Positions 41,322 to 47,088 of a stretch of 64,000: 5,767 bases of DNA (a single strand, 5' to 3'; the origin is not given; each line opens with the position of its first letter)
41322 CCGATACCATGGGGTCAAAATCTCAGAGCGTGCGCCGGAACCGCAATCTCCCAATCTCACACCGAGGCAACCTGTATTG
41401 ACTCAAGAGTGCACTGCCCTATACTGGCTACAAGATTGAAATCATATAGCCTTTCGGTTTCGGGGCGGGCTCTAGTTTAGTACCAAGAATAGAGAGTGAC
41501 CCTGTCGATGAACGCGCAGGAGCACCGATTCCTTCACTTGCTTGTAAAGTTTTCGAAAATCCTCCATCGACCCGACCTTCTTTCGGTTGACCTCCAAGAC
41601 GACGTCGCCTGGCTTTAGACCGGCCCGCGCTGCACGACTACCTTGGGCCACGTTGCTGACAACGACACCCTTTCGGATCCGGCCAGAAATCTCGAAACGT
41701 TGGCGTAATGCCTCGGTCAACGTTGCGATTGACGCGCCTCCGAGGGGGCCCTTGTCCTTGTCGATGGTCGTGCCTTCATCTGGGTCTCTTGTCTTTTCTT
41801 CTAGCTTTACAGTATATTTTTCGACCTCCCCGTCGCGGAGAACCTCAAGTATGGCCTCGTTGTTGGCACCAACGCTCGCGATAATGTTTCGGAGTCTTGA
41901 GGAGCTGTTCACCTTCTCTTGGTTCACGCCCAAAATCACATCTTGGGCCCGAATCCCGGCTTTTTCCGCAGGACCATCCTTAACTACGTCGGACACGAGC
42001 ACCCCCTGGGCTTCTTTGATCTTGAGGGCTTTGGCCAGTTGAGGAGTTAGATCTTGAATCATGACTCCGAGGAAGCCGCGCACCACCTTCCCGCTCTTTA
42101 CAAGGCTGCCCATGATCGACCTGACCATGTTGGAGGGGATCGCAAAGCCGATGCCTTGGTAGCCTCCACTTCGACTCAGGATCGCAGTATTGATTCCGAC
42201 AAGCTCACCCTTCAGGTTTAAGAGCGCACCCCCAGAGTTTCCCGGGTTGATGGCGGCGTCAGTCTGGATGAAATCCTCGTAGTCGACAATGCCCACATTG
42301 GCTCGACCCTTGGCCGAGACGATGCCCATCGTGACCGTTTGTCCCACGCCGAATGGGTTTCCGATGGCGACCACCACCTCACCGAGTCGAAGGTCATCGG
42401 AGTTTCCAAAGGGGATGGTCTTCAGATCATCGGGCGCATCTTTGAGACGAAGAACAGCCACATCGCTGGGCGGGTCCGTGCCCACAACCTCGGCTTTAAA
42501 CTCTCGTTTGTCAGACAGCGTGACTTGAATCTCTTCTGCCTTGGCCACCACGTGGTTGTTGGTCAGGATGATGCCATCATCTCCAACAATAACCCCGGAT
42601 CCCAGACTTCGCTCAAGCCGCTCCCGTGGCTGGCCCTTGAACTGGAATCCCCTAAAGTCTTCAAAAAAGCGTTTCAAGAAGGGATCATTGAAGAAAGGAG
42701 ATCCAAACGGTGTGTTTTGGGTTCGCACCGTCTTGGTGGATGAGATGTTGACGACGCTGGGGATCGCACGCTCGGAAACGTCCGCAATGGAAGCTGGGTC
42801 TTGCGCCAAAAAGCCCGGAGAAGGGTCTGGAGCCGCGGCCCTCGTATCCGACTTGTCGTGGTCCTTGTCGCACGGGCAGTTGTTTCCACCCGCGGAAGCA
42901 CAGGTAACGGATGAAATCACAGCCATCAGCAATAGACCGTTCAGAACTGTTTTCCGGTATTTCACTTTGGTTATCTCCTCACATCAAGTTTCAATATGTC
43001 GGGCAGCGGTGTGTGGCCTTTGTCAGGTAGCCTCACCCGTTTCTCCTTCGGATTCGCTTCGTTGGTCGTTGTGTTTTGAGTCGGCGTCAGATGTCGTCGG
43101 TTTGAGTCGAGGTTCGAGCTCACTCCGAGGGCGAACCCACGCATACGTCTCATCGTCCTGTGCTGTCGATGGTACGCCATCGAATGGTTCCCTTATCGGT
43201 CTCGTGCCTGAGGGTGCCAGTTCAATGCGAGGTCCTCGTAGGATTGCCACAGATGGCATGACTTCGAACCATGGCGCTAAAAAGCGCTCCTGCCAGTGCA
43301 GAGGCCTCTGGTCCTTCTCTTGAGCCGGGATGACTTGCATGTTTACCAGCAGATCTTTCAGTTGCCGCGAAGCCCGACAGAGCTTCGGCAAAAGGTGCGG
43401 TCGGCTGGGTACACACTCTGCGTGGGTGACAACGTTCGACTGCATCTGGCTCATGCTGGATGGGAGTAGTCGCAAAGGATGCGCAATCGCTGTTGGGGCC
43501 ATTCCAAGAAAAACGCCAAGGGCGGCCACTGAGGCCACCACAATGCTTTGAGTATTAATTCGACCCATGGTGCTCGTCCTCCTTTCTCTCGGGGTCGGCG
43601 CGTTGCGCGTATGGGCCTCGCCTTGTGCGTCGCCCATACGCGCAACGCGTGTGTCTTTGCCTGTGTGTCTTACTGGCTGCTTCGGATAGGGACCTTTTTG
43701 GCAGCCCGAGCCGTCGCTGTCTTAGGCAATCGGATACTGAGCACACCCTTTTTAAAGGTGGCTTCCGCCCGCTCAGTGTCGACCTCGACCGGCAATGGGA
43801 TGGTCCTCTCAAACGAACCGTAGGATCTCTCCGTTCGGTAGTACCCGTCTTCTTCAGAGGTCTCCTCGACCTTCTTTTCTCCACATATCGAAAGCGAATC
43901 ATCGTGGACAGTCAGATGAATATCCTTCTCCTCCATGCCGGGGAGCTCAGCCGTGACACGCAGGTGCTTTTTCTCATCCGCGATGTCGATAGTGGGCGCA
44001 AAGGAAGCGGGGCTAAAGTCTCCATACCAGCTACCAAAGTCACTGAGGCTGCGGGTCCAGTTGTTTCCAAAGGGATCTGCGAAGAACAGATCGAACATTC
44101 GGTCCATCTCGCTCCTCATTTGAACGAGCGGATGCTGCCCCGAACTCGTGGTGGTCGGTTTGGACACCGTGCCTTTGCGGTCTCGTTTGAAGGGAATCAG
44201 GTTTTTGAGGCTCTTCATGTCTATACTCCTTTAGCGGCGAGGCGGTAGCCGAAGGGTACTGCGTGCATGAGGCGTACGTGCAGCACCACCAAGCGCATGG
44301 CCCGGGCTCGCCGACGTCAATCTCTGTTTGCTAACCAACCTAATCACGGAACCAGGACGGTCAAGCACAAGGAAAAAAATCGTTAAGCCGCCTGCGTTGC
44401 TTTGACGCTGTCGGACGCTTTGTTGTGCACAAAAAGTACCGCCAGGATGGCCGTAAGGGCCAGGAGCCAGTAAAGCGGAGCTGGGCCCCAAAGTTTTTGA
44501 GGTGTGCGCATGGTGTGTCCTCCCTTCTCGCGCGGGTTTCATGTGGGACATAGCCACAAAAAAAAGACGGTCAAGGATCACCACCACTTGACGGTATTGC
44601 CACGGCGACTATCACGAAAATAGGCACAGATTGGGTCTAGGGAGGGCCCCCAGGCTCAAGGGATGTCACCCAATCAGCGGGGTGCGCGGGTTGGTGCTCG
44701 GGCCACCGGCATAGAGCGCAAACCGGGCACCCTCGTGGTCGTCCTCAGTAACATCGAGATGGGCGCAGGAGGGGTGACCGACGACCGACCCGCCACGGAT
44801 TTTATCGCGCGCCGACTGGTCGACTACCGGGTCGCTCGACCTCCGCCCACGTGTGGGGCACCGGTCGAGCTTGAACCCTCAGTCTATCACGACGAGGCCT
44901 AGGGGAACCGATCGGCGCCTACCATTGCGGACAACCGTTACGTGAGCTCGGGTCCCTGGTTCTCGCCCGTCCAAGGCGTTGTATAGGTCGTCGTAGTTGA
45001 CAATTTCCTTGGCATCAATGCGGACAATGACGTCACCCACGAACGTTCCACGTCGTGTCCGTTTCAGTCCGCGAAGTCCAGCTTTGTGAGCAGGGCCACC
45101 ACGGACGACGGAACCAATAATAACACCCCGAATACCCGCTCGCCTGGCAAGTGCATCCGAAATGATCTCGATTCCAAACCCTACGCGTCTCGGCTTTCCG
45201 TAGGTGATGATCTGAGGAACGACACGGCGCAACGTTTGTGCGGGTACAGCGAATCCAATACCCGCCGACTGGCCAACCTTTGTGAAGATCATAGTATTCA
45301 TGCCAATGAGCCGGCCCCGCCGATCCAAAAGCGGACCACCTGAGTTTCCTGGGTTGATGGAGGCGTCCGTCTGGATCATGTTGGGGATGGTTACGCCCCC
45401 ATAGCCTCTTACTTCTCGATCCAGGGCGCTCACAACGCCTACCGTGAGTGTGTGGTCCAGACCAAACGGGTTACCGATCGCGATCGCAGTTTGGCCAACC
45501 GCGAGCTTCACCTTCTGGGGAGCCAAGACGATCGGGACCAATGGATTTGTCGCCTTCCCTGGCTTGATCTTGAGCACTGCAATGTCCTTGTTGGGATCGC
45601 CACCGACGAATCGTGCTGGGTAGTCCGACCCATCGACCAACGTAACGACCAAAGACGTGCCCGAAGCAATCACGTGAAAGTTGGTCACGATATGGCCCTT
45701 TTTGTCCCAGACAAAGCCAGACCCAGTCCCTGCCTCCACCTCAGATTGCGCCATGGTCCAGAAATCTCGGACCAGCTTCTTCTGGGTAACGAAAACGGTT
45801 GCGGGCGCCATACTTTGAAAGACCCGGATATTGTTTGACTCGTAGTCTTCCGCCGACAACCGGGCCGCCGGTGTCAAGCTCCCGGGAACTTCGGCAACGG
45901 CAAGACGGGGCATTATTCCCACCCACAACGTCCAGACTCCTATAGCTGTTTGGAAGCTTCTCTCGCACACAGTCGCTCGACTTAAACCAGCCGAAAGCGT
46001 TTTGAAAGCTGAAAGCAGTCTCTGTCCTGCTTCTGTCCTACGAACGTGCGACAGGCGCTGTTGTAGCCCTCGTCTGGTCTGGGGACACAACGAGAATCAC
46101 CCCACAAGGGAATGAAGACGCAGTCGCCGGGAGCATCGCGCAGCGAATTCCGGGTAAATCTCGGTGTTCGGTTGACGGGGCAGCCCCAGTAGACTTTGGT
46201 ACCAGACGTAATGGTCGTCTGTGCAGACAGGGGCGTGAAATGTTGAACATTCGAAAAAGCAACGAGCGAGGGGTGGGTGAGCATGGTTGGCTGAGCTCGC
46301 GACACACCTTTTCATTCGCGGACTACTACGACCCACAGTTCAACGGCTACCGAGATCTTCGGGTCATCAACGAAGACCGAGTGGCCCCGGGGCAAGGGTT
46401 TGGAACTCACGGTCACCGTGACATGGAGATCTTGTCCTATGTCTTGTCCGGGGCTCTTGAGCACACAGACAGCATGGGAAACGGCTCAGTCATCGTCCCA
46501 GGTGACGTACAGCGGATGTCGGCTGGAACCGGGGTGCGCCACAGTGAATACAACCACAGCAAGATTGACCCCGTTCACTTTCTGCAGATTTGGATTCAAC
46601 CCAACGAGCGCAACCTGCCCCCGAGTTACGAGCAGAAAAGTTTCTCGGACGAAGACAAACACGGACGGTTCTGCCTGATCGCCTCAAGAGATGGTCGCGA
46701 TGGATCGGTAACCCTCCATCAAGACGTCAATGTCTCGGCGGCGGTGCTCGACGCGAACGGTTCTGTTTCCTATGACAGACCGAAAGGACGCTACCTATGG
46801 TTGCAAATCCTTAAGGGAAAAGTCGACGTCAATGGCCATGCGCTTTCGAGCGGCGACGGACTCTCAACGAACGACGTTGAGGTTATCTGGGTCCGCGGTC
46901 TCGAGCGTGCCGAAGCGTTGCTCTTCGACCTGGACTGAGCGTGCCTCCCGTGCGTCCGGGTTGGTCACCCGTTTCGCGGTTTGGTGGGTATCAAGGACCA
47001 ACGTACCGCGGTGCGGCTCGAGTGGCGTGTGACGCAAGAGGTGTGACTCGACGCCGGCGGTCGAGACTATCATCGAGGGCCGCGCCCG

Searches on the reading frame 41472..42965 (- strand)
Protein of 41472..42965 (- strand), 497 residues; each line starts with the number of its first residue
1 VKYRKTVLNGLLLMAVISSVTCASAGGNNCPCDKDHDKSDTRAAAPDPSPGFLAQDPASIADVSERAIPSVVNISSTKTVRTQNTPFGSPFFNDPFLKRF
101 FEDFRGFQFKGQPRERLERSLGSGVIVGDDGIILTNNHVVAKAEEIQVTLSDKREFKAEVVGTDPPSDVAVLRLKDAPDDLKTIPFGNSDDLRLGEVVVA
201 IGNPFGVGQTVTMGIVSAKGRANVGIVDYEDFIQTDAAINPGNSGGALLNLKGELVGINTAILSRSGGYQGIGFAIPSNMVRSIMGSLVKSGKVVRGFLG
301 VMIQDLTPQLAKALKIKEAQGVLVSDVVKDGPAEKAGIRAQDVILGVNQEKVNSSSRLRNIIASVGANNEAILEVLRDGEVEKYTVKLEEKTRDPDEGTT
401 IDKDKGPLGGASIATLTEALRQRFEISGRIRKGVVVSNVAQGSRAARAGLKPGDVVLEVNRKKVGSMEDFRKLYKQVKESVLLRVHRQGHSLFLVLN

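Call 75: search_protein_families(library=pfam, proteins=[window:41472-42965:-], max_evalue=0.0001)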
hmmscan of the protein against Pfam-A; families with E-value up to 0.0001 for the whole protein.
window:41472-42965:- (497 aa): 8 families
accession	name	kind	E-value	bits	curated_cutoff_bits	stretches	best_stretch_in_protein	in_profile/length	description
PF13365.12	Trypsin_2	-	8.9e-37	127.5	27.6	1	122-258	1-144/144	Trypsin-like peptidase domain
PF13180.12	PDZ_2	-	5.6e-26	91.1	27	2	297-388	1-80/80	PDZ domain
PF00595.29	PDZ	-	6.5e-22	78.1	23.2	2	295-375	8-80/81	PDZ domain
PF00089.32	Trypsin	-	8.4e-21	75.2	20.6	1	120-283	25-218/220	Trypsin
PF17820.7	PDZ_6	-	1.4e-20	73.2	27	2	435-487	1-54/54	PDZ domain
PF12812.13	PDZ_1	-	1.2e-07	32.1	28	0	409-479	11-77/78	PDZ-like domain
PF04495.20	GRASP55_65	-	5.2e-05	24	27.7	0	297-365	26-89/138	GRASP55/65 PDZ-like domain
PF10459.15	Peptidase_S46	-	0.0001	21.6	22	0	235-259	626-650/698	Peptidase S46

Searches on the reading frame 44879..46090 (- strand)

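Call 75: search_protein_families(library=pfam, proteins=[window:44879-46090:-], max_evalue=0.0001)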
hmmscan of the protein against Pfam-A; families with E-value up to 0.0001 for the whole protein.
window:44879-46090:- (403 aa): 4 families
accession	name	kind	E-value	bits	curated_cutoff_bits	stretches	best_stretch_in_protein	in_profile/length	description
PF13365.12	Trypsin_2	-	5.2e-33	115.3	27.6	1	123-264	1-144/144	Trypsin-like peptidase domain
PF00089.32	Trypsin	-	4.5e-18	66.3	20.6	1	122-289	26-218/220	Trypsin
PF13180.12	PDZ_2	-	6.9e-10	39.5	27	1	314-395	12-76/80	PDZ domain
PF17820.7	PDZ_6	-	6.4e-05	23.1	27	0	351-388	18-54/54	PDZ domain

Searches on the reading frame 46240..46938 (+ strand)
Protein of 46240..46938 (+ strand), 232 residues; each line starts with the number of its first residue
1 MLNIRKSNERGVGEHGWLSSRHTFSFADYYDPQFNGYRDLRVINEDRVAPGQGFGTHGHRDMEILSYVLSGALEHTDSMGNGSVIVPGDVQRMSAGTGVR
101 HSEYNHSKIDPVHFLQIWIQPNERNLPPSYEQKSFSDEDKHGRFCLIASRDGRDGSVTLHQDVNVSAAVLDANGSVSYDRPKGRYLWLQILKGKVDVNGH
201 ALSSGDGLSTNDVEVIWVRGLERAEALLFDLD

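Call 75: search_protein_families(library=pfam, proteins=[window:46240-46938:+], max_evalue=0.0001)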
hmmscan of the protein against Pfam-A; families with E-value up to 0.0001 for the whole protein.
window:46240-46938:+ (232 aa): 3 families
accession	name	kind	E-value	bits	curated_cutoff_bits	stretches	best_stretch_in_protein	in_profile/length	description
PF02678.22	Pirin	-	1.7e-34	118.5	26.1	1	9-119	5-108/108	Pirin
PF17954.7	Pirin_C_2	-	4.4e-26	91.3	22.9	1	146-231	1-86/86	Quercetinase C-terminal cupin domain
PF07883.17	Cupin_2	-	5.2e-06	26.5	27.2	1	47-117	4-69/70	Cupin domain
